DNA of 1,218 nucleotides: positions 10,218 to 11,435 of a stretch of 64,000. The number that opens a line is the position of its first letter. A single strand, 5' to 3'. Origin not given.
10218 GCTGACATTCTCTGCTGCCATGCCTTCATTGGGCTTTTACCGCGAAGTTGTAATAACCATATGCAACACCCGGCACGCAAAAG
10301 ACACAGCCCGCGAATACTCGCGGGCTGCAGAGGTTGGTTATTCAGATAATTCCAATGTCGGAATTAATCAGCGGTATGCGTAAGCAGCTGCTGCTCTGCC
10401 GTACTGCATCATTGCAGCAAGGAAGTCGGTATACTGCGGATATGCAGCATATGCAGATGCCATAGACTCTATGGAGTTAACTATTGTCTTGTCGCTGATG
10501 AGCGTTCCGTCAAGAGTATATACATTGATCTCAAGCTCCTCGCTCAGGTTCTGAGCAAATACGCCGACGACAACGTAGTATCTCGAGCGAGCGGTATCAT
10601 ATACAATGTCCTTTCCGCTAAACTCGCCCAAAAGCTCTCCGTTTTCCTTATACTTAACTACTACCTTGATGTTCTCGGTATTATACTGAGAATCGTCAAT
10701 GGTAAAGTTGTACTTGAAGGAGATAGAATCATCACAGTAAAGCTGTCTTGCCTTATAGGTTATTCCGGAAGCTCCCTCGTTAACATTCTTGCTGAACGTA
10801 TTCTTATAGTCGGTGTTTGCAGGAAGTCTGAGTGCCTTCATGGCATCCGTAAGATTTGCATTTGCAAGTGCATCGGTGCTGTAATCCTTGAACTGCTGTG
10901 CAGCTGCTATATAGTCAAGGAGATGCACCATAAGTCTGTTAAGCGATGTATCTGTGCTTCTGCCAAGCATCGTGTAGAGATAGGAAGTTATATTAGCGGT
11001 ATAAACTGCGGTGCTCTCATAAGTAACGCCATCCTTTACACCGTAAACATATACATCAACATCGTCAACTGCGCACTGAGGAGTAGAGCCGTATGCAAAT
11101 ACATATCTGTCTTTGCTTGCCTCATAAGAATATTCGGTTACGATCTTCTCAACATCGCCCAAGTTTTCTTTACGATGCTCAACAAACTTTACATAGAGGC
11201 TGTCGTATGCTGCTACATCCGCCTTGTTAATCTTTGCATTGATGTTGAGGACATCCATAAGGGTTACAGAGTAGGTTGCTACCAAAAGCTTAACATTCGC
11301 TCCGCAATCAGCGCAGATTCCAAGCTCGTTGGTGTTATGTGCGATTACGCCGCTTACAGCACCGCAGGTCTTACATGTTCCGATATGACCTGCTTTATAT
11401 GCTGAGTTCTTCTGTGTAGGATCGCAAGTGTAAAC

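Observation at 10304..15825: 980-bp duplicate, apparently identical in both copies, shared by two tandem giant surface-protein genes (last ~305 codons + 3' UTR + terminator)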

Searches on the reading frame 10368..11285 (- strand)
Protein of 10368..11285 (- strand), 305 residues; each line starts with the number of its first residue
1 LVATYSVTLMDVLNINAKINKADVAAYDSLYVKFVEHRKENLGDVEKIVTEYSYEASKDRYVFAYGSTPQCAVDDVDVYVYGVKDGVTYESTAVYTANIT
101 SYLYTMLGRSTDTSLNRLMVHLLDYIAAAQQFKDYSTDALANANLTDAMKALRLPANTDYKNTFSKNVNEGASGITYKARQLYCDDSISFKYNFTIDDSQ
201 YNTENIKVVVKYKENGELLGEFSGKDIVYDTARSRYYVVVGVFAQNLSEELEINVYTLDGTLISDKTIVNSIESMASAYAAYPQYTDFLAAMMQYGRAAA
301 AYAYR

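Call 6: search_protein_families(library=pfam, proteins=[window:10368-11285:-], max_evalue=1)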
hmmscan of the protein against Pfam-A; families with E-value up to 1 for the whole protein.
window:10368-11285:- (305 aa): 1 family
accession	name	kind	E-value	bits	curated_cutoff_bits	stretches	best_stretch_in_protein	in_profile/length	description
PF04587.20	ADP_PFK_GK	-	0.068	12.3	27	1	99-175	294-379/430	ADP-specific Phosphofructokinase/Glucokinase conserved region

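Call 7: search_protein_families(library=ncbifam, proteins=[window:10368-11285:-], max_evalue=1)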
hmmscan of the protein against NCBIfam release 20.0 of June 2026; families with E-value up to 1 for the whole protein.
window:10368-11285:- (305 aa): 0 families

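Call 19: search_protein_representatives(protein=window:10371-11282:-)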
Query: 304 residues. Proteins with E-value up to 0.001 (for the whole library): 994; up to 1e-10: 178; up to 1e-30: 5. The best 150 are listed.
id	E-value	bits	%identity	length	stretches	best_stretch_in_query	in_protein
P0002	2.4e-155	532.4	84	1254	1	1-304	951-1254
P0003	6.7e-135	465.4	73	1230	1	1-301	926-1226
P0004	1.1e-85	304.1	54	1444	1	1-300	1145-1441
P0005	1.6e-41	159.2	38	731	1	2-304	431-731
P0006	1.3e-38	149.6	36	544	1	3-300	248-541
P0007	4.7e-24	101.9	56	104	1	200-300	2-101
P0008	1.0e-18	84.4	34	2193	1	4-301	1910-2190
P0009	1.3e-18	84.0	35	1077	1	5-302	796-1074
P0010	3.4e-18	82.7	35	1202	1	4-302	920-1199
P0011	3.9e-18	82.5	36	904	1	5-302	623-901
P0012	6.7e-18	81.7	36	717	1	4-302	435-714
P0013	9.1e-18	81.3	39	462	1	4-302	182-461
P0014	3.3e-17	79.5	36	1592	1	2-302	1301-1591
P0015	5.6e-17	78.7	33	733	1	2-302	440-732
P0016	7.6e-17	78.3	30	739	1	2-302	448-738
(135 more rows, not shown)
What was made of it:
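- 10371..11282 (-): Coding sequence of the 304-aa C-terminal module in A. It consists of two ~150-aa units, each a beta-sandwich followed by a helical hairpin. 994 representative homologues (call 19).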

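Call 24: predict_structure(alignment_id=A1)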
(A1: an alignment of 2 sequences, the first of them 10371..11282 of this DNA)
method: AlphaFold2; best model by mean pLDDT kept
length: 304 residues; sequences in the alignment: 2
mean_pLDDT: 56.0   pTM: 0.39
mean pLDDT of the five models: 56.0, 55.4, 55.1, 51.5, 50.1
residues with pLDDT >= 90: 2; 70-90: 98; 50-70: 58; < 50: 146
segments of 3 or more residues with pLDDT < 50: 1-12, 67-70, 103-120, 122-173, 177-189, 241-247, 267-304
pLDDT, mean of each block of 10 residues (from residue 1): 28 69 85 71 79 81 60 72 84 58 42 42 44 36 34 27 33 42 39 66 81 73 75 64 48 80 57 35 40 44 35
secondary structure, 60 per line:
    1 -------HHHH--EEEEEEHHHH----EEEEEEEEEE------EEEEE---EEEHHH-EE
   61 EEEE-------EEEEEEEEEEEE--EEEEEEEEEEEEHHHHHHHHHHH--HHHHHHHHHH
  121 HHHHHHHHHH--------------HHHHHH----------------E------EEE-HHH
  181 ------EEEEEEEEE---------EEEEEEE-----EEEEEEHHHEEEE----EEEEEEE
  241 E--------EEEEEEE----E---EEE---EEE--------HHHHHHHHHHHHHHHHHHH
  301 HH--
elements in order: H8-11 E14-19 H20-23 E28-37 E44-48 E52-54 E59-64 E72-83 E86-97 H98-108 H111-130 H145-150 E174-176 E187-195 E205-211 E217-222 E226-229 E234-241 E250-256 E265-267 E271-273 H282-302
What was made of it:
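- Tried and rejected: With a 2-sequence alignment it gave pLDDT 56 and was discarded (call 24).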

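Call 26: find_homologous_proteins(query=A2, max_evalue=0.00001)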
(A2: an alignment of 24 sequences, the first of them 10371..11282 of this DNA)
Query A2 (24 sequences) (304 aa, profile of the alignment): 4 proteins with E <= 0.00001 among 8000 candidates.
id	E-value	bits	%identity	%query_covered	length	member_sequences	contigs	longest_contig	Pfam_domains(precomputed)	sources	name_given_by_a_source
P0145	1.7e-76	276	26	99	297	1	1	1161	-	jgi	jgi:hypothetical protein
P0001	4.1e-62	228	54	98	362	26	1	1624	-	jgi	-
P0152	5.5e-55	205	35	29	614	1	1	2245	PF00754.32,PF22633.4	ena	-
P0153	8.4e-41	158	30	47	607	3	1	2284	-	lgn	-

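Call 28: find_related_loci(query=window:10371-11282:-, collection=genome_contigs, flank=10000)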
Query window:10371-11282:- (304 aa) in genome_contigs; peptide patterns used: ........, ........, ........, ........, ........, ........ (x = any residue, [..] = any of these).
326 stretches matched a pattern, but none encodes a relative of the query by tblastn (E <= 1e-3).
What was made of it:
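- Tried and rejected: Using patterns from the module alone, it found no relative (call 28).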

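Call 30: search_solved_structures(query=A2, max_evalue=10)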
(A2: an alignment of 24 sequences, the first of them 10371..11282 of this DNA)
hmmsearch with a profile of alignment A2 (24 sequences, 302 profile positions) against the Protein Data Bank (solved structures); distinct sequences matched with E-value up to 10: 1.
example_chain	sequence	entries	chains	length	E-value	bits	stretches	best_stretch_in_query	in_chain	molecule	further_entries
2kj3_A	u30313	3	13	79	1.7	11.1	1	242-273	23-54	Small s protein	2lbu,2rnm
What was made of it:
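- On Known Gram-positive surface-anchoring domains (sortase LPXTG, SLH, CWB2, choline-binding, LysM, SH3b/GW) and dockerin: A profile search of PDB sequences gives nothing below E 1.7 (call 30).
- Tried and rejected: The PDB profile search gave nothing (call 30).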

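Call 31: predict_structure(alignment_id=A2)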
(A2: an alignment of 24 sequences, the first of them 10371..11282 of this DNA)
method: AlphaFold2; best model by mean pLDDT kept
length: 304 residues; sequences in the alignment: 24
mean_pLDDT: 93.4   pTM: 0.89
mean pLDDT of the five models: 93.4, 93.2, 92.5, 92.4, 92.2
residues with pLDDT >= 90: 259; 70-90: 40; 50-70: 5; < 50: 0
segments of 3 or more residues with pLDDT < 50: none
pLDDT, mean of each block of 10 residues (from residue 1): 72 92 95 94 96 96 94 96 96 90 96 97 97 96 98 89 86 90 90 95 96 95 97 96 95 96 95 92 94 95 83
secondary structure, 60 per line:
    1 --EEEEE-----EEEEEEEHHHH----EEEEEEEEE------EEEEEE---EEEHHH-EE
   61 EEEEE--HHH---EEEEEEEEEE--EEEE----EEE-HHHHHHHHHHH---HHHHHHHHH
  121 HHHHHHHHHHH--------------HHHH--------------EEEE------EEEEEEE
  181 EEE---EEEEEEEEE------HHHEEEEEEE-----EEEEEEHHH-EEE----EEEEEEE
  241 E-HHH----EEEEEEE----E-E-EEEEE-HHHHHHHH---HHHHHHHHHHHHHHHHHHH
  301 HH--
elements in order: E3-7 E13-19 H20-23 E28-36 E43-48 E52-54 E59-65 E74-83 E86-89 E94-96 H98-108 H112-131 H146-149 E164-167 E174-183 E187-195 E205-211 E217-222 E227-229 E234-241 E250-256 E265-269 H271-278 H282-302
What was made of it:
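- The domains are Ig-like beta-sandwiches (call 31).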

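Call 34: fold_search(model_id=the predicted structure, library=pdb)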
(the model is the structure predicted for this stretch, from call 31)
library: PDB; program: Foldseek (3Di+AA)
matches with E <= 10: 1934; with E <= 0.001: 11
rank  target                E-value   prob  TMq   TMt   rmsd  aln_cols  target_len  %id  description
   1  9s3p_G                6.4e-05  0.91  0.18  0.17  22.2       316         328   12  Human carboxyhemoglobin bound to Staphylococcus aureus IsdH-N2N3 - 3IsdH(alpha2beta):Hbtet complex (released 2025-11-12)
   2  6grs_B                2.3e-04  0.99  0.20  0.11  17.1       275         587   10  Paired immunoglobulin-like receptor B (PirB) or Leukocyte immunoglobulin-like receptor subfamily B member 3 (LILRB3) f (released 2019-02-06)
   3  9o9c_B                5.1e-04  0.97  0.25  0.30  12.9       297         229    9  Structure of the IL-18 Surrogate Cytokine Agonist DR3085 (released 2025-09-10)
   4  6vup                  5.7e-04  0.94  0.21  0.26  17.4       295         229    7  Reverse Transcriptase Diabody with R83T/E85C Mutations (released 2021-02-17)
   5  7y6e_F                6.1e-04  0.99  0.21  0.31  15.2       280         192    7  Crystal structure of sDscam FNIII23 domains, isoform Beta2v6 (released 2023-05-24)
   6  7zg0_E                6.1e-04  0.98  0.21  0.30  16.8       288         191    5  Murine IL-27 in complex with IL-27Ra and a non-competing Nb (released 2022-11-02)
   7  7wvf_C                7.1e-04  0.96  0.21  0.26  17.4       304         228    6  ectoTLR3-mAb12-poly(I:C) complex (released 2022-11-16)
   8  5n47_F                7.5e-04  0.99  0.21  0.23  15.0       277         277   12  Structure of Anticalin N7E in complex with the three-domain fragment Fn7B8 of human oncofetal fibronectin (released 2018-02-14)
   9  8peq_A                8.4e-04  1.00  0.22  0.24  14.7       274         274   12  Complex of diubiquitin-derived artificial binding protein (Affilin) variant Af2 with its target oncofetal fibronectin  (released 2024-06-26)
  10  6grs_A                8.9e-04  0.96  0.19  0.11  16.6       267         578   11  Paired immunoglobulin-like receptor B (PirB) or Leukocyte immunoglobulin-like receptor subfamily B member 3 (LILRB3) f (released 2019-02-06)
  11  8peq_B                9.9e-04  0.99  0.21  0.23  15.6       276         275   11  Complex of diubiquitin-derived artificial binding protein (Affilin) variant Af2 with its target oncofetal fibronectin  (released 2024-06-26)
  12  1n26_A                1.1e-03  0.99  0.24  0.24  15.3       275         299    6  Crystal Structure of the extra-cellular domains of Human Interleukin-6 Receptor alpha chain (released 2002-12-18)
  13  6pcu_B                1.1e-03  0.91  0.20  0.24  17.7       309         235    7  VP8* of a G2P[4] human rotavirus in complex with scFv antibody 9 (released 2019-09-04)
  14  3jvf_C                1.5e-03  0.75  0.18  0.19  20.0       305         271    8  Crystal structure of an Interleukin-17 receptor complex (released 2009-10-20)
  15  6oan_B                1.5e-03  0.97  0.23  0.29  17.0       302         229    5  Structure of DBP in complex with human neutralizing antibody 053054 (released 2019-06-12)
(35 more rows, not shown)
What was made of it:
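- Closest known: Staphylococcus aureus IsdH N2-linker-N3. Same: Two Ig-like beta-sandwiches joined by a helical element (call 34).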

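Call 35: search_protein_families(library=pfam, alignment_id=A2, max_evalue=0.01)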
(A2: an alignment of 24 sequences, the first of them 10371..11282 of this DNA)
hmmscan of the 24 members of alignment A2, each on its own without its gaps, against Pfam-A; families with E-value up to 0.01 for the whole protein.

A. member 1, window:10371-11282:- (304 aa): 0 families

B. families by the number of members that match (of 24 scanned): 1 family
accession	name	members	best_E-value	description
PF00229.24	TNF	1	0.00087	TNF(Tumour Necrosis Factor) family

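Call 37: search_protein_families(library=pfam, alignment_id=A3, max_evalue=0.0001)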
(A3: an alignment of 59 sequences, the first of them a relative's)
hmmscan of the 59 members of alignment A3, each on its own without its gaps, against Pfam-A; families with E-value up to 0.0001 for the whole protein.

A. member 1, P0002 (1254 aa): 1 family
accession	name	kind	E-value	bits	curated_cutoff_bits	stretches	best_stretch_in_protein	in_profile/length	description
PF06452.16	CBM9_1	-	1.3e-06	28.9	23.4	1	316-469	5-154/185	Carbohydrate family 9 binding domain-like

B. families by the number of members that match (of 59 scanned): 31 families (the first 25 are shown)
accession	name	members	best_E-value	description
PF13306.12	LRR_5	16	1.1e-145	BspA type Leucine rich repeat region (6 copies)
PF13855.12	LRR_8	10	1.2e-20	Leucine rich repeat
PF07523.18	Big_3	4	5e-22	Bacterial Ig-like domain (group 3)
PF00963.24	Cohesin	3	2.3e-27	Cohesin domain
PF18998.6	Flg_new_2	3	9.1e-12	Divergent InlB B-repeat domain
PF13385.13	Laminin_G_3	3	9.6e-12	Concanavalin A-like lectin/glucanases superfamily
PF16738.10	CBM26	2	1.5e-33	Starch-binding module 26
PF22058.2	X25_BaPul_like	2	3.3e-21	Pullulanase X25 domain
PF00059.27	Lectin_C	2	7.6e-18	Lectin C-type domain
PF02368.24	Big_2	2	8.1e-16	Bacterial Ig-like domain (group 2)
PF00188.32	CAP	2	1.4e-12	Cysteine-rich secretory protein family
PF05725.18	FNIP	2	2.1e-06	FNIP Repeat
PF22359.2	Big-like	2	7.1e-06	Bacterial Ig-like domain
PF01841.26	Transglut_core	2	1.2e-05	Transglutaminase-like superfamily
PF25390.1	WD40_RLD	1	1.6e-53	RCC1-like domain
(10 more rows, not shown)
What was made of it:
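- On Cohesin (PF00963) in A and CBM9_1 (PF06452) in B: Orthologue P0002 reaches 28.9 bits for CBM9_1 (call 37).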

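Call 38: search_protein_families(library=ncbifam, alignment_id=A2, max_evalue=0.01)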
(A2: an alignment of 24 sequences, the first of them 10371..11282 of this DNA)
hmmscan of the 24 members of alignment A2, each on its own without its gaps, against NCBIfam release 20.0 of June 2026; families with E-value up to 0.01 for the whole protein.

A. member 1, window:10371-11282:- (304 aa): 0 families

B. families by the number of members that match (of 24 scanned): 2 families
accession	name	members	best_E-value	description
TIGR02543.1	List_Bact_rpt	1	0.00054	TIGR02543 family repeat protein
TIGR04165.1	methano_modCys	1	0.0053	TIGR04165 family Cys-rich peptide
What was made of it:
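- Closest known: Constant C-terminal anchoring or sorting modules on varied passengers. Different: No sequence match to any of these in Pfam or NCBIfam (calls 6, 7, 35, 38).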

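Call 40: find_encoding_contigs(protein=P0002, flank=10000, max_places=4)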
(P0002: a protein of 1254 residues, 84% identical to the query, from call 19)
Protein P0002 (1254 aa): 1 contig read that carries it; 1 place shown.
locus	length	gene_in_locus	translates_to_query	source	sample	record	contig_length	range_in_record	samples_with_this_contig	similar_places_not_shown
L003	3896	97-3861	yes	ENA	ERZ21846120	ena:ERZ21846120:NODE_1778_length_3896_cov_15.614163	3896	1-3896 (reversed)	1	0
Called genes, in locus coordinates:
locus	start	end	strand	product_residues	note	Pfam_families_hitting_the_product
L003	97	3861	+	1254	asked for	PF06452:CBM9_1 (weak)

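Call 41: find_encoding_contigs(protein=P0004, flank=10000, max_places=4)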
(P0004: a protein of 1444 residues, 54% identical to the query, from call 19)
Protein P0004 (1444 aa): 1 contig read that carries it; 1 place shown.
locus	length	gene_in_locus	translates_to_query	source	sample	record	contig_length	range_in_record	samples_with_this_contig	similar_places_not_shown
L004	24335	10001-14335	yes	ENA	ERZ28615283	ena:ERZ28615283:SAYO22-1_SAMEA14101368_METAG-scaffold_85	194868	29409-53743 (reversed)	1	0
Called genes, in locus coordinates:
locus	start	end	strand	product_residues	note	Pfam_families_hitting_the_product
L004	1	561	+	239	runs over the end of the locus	PF00037:Fer4 (weak), PF12797:Fer4_2 (weak), PF12837:Fer4_6, PF13237:Fer4_10, PF14697:Fer4_21 (weak), PF12838:Fer4_7, PF13187:Fer4_9 (weak), PF27217:AF_0155, +2 more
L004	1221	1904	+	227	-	PF18917:LiaI-LiaF-like_TM1 (faint), PF22570:LiaF-TM, PF09922:LiaF-like_C (weak)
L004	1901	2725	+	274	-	PF13349:DUF4097 (weak)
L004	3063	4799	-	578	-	PF01381:HTH_3 (faint), PF13443:HTH_26 (weak), PF13560:HTH_31 (faint)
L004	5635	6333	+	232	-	PF06452:CBM9_1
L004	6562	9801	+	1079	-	-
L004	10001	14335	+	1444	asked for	PF09992:NAGPA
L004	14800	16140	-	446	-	PF00860:Xan_ur_permease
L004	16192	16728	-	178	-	PF00156:Pribosyltran, PF14681:UPRTase (weak)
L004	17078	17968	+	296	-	PF01263:Aldose_epim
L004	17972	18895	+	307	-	PF01520:Amidase_3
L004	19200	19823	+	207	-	PF02397:Bac_transf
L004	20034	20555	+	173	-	PF00132:Hexapep (faint), PF25087:GMPPB_C (faint)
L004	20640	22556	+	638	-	PF02254:TrkA_N (faint), PF00106:adh_short (weak), PF01073:3Beta_HSD, PF01370:Epimerase, PF02719:Polysacc_synt_2, PF04321:RmlD_sub_bind, PF08659:KR (weak), PF16363:GDP_Man_Dehyd, +2 more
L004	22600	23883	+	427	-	PF01041:DegT_DnrJ_EryC1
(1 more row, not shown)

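Call 43: find_encoding_contigs(protein=P0003, flank=10000, max_places=4)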
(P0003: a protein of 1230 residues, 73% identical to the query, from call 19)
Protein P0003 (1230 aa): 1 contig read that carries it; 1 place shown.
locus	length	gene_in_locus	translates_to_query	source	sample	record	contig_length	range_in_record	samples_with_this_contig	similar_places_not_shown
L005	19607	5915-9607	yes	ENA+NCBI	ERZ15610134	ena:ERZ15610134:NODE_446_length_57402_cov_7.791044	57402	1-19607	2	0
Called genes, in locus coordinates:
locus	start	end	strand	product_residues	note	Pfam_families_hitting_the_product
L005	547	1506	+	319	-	PF00892:EamA, PF03151:TPT (weak), PF00892:EamA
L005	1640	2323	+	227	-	PF18917:LiaI-LiaF-like_TM1 (faint), PF22570:LiaF-TM, PF09922:LiaF-like_C (weak)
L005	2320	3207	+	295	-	PF13349:DUF4097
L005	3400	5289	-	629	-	PF01381:HTH_3 (weak), PF13443:HTH_26 (faint), PF13560:HTH_31 (faint)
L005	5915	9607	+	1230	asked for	-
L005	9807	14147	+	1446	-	PF09992:NAGPA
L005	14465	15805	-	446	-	PF00860:Xan_ur_permease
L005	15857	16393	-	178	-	PF00156:Pribosyltran, PF14681:UPRTase (weak)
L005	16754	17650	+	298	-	PF01263:Aldose_epim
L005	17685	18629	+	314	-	PF01520:Amidase_3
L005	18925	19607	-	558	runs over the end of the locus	PF01476:LysM (weak)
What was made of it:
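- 10368..14705 (-): Gene A, 1445 aa. Order of parts: signal peptide, NAGPA phosphodiester glycosidase, CBM9-like region, 4-Cys repeats, weak cohesin-like domain, Cys-rich linker, C-terminal module. Orthologues P0004 and L005_A (calls 19, 41, 43).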

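Call 44: find_encoding_contigs(protein=P0005, flank=10000, max_places=4)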
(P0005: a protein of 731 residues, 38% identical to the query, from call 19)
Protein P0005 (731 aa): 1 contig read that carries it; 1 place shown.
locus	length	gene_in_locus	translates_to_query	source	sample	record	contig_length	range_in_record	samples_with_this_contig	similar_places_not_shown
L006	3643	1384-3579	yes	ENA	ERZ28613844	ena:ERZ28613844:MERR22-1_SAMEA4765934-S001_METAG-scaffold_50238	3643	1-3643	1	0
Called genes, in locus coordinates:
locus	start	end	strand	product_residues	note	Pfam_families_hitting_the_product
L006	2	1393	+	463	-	?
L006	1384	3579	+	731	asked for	-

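Call 45: find_encoding_contigs(protein=P0006, flank=10000, max_places=4)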
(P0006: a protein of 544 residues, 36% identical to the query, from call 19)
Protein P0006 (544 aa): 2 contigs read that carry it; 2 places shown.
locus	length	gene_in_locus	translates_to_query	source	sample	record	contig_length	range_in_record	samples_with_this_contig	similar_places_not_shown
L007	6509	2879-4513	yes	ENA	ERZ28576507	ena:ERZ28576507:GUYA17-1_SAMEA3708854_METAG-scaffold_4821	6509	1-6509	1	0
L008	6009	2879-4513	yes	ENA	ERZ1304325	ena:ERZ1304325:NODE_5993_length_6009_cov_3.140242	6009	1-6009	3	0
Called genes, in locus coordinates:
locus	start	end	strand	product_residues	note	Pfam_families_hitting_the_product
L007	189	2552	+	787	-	PF09992:NAGPA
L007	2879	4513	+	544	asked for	-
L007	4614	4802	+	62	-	-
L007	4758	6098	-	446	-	PF00860:Xan_ur_permease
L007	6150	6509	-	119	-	?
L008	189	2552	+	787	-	PF09992:NAGPA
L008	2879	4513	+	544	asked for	-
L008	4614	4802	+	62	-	-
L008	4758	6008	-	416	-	?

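Call 51: find_related_loci(query=A2, collection=genome_contigs, flank=6000)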
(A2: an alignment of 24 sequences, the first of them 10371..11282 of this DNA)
Query A2 (304 aa) in genome_contigs; peptide patterns used: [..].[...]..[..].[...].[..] (x = any residue, [..] = any of these).
221 stretches matched a pattern; 169 encode a relative of the query (tblastn E <= 1e-3); the best 80 are kept; 80 distinct loci.
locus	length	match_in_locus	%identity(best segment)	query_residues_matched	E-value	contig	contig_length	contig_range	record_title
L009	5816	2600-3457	32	5-301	3e-25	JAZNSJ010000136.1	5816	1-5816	MAG: Acutalibacteraceae bacterium isolate T1900044809_TS20190275.MAGScoT_cleanbin_000047 SGB_2775_k141_312441, whole gen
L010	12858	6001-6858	32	5-301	2e-24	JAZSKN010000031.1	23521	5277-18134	MAG: Acutalibacteraceae bacterium isolate T1900044560_TS20190026.MAGScoT_cleanbin_000031 SGB_361_k141_405667, whole geno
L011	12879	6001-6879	30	1-301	2e-23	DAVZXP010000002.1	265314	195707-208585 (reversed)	MAG TPA_asm: Candidatus Fimenecus sp. isolate gSpreadC_ID_462 NODE_2_length_265314_cov_29.187232, whole genome shotgun s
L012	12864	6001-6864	31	5-301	9e-23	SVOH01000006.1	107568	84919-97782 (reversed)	MAG: Oscillospiraceae bacterium isolate SIG560 NODE_1065_length_107568_cov_2.509098, whole genome shotgun sequence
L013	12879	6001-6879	29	1-301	9e-22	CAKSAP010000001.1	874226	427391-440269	MAG: uncultured Eubacteriales bacterium isolate REFINED_METABAT215_TOP10_CONTIGS_1500_ASSEMBLY_K77_MERGED__Hadza_MoBio_h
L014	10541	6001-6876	30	5-303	2e-21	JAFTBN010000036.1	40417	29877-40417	MAG: Clostridia bacterium isolate RGIG3668 Goat_Rumen.Co__c1263569, whole genome shotgun sequence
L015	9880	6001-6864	31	5-301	2e-21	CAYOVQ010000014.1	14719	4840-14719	MAG TPA_asm: uncultured Ruminococcus sp. isolate SRP315200_co2_497 genome assembly, contig: NODE_4678_length_14719_cov_2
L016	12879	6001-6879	29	1-301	2e-21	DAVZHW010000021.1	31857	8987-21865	MAG TPA_asm: Candidatus Fimenecus sp. isolate gSpreadC_ID_47 NODE_24_length_31857_cov_11.463682, whole genome shotgun se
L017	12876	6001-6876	29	1-302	2e-21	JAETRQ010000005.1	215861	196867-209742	MAG: Eubacteriaceae bacterium isolate S30_Bin2 scaffold_115, whole genome shotgun sequence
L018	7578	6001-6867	30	5-301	4e-21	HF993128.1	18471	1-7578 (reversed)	Eubacterium sp. CAG:180 genomic scaffold, scf27, whole genome shotgun sequence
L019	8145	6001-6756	33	48-302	9e-21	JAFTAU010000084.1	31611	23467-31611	MAG: Lachnospiraceae bacterium isolate RGIG3649 Goat_Rumen.Co__c2519544, whole genome shotgun sequence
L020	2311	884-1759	30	1-301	7e-21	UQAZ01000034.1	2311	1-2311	uncultured Ruminococcaceae bacterium isolate UMGS98 genome assembly, contig: NODE_10094_length_2311_cov_4.196365, whole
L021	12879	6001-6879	29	1-301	1e-20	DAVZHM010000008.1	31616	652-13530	MAG TPA_asm: Candidatus Fimenecus sp. isolate gSpreadC_ID_39 NODE_10_length_31616_cov_6.906118, whole genome shotgun seq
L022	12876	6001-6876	28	1-302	2e-20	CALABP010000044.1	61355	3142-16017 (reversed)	MAG TPA_asm: uncultured Clostridia bacterium isolate SRR1747024_bin.106_CONCOCT_v1.1_MAG genome assembly, contig: ERZ808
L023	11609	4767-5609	28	5-302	2e-20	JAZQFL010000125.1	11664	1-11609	MAG: Eubacteriales bacterium isolate T1900044632_TS20190098.MAGScoT_cleanbin_000101 SGB_1075_k141_2221655, whole genome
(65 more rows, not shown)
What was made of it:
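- The habitat is gut and rumen (call 51).
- Tried and rejected: The profile-based scan worked (call 51).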
